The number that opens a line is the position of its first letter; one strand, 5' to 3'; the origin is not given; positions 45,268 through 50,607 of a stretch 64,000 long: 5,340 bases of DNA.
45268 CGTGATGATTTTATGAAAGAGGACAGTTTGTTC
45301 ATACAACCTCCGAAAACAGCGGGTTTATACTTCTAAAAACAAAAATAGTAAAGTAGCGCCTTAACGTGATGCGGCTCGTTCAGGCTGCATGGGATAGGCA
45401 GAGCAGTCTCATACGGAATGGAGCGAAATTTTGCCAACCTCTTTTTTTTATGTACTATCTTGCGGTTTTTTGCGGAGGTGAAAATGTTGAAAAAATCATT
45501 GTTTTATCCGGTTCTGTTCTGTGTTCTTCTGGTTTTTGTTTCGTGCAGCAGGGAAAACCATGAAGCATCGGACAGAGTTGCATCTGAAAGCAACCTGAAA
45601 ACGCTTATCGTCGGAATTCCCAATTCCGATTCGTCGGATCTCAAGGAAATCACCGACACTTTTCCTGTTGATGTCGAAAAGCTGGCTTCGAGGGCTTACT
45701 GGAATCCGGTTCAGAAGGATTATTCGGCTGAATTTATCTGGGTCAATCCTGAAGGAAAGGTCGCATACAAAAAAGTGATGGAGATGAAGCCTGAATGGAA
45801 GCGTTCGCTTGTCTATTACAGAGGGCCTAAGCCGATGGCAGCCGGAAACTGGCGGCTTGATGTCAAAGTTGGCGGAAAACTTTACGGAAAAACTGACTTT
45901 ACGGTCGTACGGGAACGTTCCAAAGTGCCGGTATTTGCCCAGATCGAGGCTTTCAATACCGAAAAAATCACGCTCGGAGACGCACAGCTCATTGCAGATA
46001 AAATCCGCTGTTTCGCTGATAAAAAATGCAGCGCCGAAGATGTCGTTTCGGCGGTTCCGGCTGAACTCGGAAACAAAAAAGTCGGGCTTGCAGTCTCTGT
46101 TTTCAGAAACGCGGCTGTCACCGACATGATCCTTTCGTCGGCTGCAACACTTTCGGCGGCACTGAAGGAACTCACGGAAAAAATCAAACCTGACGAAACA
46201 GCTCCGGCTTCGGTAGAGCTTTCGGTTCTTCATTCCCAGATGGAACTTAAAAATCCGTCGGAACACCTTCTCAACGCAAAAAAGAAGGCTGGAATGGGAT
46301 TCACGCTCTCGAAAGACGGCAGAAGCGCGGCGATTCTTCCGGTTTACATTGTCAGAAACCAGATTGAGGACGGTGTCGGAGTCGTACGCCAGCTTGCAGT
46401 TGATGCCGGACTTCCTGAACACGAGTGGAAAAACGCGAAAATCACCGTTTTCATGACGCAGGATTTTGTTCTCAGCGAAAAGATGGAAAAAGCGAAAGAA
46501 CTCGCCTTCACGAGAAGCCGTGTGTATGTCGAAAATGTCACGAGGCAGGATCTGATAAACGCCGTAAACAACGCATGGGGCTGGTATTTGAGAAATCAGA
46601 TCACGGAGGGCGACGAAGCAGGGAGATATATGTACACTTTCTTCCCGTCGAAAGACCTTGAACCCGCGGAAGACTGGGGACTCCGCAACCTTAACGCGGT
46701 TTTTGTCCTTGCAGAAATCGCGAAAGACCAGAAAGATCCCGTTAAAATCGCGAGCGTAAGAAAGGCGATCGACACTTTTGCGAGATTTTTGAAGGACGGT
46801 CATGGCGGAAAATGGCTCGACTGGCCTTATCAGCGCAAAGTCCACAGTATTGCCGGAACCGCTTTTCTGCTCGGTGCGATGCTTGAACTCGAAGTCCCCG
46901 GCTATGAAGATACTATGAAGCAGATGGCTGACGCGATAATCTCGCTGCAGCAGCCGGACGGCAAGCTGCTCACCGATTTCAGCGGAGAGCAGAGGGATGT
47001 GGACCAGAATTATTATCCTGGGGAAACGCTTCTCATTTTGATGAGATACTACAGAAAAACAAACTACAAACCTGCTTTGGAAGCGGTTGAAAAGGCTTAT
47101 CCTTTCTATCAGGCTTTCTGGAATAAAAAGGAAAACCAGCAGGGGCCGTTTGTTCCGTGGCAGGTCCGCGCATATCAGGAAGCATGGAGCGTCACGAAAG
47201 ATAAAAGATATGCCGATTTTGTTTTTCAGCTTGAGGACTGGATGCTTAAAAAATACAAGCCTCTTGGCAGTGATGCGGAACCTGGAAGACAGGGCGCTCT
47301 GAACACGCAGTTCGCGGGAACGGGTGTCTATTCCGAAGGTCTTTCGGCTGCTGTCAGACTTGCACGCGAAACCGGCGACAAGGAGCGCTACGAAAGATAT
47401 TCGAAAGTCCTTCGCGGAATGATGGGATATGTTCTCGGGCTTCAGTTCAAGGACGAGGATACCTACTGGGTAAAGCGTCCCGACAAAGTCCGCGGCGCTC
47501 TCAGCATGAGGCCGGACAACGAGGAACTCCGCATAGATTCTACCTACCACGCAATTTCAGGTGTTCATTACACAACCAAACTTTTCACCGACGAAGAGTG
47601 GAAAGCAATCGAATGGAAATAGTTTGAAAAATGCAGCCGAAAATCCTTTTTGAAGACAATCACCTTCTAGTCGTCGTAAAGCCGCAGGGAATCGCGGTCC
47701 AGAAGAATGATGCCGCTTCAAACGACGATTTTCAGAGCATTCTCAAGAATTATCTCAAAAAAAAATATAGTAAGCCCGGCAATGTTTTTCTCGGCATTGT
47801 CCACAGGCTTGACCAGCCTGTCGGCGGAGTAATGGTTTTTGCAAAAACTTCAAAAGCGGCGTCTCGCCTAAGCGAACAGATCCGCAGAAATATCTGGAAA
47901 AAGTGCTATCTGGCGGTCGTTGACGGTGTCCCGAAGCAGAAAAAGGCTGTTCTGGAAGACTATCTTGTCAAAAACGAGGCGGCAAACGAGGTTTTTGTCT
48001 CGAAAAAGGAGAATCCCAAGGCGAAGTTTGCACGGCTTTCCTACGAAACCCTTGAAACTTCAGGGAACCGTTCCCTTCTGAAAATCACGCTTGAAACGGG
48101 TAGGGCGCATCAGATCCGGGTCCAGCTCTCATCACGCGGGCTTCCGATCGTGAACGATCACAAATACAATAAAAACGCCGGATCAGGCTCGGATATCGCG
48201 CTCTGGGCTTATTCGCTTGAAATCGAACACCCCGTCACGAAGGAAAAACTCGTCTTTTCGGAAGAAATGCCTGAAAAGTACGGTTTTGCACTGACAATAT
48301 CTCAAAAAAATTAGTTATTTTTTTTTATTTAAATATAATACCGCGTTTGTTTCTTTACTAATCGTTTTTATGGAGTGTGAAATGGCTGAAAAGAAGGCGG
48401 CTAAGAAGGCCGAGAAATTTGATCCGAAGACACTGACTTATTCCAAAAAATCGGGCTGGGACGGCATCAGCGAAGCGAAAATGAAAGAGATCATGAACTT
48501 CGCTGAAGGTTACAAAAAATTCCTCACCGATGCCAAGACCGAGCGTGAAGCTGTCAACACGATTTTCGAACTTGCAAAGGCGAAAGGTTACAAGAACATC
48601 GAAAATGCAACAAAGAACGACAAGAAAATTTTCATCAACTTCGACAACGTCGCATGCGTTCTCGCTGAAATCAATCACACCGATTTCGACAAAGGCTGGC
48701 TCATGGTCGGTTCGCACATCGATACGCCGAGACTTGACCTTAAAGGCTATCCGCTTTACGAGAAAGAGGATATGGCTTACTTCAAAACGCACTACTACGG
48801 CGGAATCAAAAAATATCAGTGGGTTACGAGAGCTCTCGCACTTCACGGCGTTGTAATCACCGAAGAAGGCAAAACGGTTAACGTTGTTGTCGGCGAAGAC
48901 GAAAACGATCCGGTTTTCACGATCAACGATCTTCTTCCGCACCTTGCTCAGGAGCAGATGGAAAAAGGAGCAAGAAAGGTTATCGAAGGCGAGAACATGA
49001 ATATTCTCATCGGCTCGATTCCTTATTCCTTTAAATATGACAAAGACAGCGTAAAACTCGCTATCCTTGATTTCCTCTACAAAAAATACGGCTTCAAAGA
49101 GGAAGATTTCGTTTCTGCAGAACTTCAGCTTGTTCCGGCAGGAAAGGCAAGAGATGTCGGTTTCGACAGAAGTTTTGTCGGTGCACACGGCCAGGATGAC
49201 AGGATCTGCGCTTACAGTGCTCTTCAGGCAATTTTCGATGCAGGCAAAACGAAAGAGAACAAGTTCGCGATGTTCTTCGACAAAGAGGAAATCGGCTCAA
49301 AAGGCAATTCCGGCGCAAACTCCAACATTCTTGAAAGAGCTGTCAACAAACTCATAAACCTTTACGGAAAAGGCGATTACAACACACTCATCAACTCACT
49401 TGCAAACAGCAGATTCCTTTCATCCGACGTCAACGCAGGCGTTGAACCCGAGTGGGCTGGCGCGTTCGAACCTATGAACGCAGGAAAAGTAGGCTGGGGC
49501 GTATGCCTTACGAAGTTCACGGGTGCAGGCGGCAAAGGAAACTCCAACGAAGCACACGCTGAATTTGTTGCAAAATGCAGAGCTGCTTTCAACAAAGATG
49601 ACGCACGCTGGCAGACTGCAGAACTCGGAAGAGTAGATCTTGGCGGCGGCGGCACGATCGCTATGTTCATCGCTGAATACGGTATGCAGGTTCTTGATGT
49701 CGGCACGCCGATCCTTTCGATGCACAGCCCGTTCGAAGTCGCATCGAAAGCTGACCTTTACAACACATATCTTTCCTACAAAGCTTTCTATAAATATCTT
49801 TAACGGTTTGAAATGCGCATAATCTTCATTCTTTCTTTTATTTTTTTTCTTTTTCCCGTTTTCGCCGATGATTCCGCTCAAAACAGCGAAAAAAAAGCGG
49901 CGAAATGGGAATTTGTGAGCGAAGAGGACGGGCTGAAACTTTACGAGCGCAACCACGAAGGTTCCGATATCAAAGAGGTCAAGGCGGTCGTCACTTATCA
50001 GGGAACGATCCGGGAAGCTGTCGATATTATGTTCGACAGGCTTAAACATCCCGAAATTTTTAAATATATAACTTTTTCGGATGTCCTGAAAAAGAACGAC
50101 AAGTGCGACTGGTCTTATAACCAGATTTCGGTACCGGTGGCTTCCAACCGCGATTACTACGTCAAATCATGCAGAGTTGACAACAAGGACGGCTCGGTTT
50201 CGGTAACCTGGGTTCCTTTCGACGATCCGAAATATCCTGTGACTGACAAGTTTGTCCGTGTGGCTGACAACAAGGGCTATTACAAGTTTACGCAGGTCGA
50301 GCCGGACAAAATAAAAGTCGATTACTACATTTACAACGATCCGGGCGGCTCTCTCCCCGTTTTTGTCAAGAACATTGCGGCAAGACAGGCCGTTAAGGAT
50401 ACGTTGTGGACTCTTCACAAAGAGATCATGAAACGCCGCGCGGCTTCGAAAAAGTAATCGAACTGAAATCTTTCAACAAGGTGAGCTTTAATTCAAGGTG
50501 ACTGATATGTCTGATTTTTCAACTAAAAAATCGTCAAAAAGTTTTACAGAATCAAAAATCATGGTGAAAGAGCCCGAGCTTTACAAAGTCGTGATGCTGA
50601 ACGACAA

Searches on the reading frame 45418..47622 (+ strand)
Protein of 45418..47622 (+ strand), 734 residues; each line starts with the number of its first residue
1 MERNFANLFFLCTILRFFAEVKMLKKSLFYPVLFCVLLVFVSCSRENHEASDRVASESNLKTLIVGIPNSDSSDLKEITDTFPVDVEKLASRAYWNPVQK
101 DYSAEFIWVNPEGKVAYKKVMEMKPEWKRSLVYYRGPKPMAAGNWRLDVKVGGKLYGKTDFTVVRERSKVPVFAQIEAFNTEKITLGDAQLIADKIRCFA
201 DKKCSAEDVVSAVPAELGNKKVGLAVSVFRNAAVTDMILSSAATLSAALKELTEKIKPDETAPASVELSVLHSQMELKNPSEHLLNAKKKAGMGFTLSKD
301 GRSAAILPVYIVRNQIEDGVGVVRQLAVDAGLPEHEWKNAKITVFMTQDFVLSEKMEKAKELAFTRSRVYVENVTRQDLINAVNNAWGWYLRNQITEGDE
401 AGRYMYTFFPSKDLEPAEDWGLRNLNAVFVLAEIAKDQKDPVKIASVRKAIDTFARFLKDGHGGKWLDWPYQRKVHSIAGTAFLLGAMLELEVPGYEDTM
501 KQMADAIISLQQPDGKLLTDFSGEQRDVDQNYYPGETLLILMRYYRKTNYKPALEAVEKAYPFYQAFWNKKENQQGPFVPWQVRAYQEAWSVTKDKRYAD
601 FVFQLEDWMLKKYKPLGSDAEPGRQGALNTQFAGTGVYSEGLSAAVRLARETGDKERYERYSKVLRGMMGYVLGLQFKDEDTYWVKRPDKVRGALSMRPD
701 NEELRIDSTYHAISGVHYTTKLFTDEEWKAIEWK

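Call 65: search_protein_families(library=pfam, proteins=[window:45418-47622:+], max_evalue=0.0001)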
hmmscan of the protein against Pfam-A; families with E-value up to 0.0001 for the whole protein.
window:45418-47622:+ (734 aa): 1 family
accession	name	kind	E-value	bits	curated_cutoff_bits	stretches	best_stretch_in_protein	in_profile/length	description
PF01871.22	AMMECR1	-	3.3e-05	23.9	25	1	245-348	67-166/168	AMMECR1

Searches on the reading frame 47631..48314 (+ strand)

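Call 65: search_protein_families(library=pfam, proteins=[window:47631-48314:+], max_evalue=0.0001)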
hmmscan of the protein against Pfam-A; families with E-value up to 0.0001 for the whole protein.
window:47631-48314:+ (227 aa): 1 family
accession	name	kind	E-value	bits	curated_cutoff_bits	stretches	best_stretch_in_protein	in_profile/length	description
PF00849.27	PseudoU_synth_2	-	2.1e-32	112.9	26.8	1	11-168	1-152/152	RNA pseudouridylate synthase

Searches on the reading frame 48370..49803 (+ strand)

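Call 65: search_protein_families(library=pfam, proteins=[window:48370-49803:+], max_evalue=0.0001)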
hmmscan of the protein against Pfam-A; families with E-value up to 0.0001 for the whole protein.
window:48370-49803:+ (477 aa): 2 families
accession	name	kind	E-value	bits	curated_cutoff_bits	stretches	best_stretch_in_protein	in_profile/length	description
PF02127.20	Peptidase_M18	-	2.3e-84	284.1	24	1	51-474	1-432/432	Aminopeptidase I zinc metalloprotease (M18)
PF05343.19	Peptidase_M42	-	7.1e-05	22.4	23.2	0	425-466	248-289/292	M42 glutamyl aminopeptidase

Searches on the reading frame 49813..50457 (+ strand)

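Call 65: search_protein_families(library=pfam, proteins=[window:49813-50457:+], max_evalue=0.0001)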
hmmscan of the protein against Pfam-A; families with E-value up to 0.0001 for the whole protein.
window:49813-50457:+ (214 aa): 1 family
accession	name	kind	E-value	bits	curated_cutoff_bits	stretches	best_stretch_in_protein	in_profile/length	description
PF01852.25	START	-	1.7e-05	24.7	22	1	21-187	10-179/207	START domain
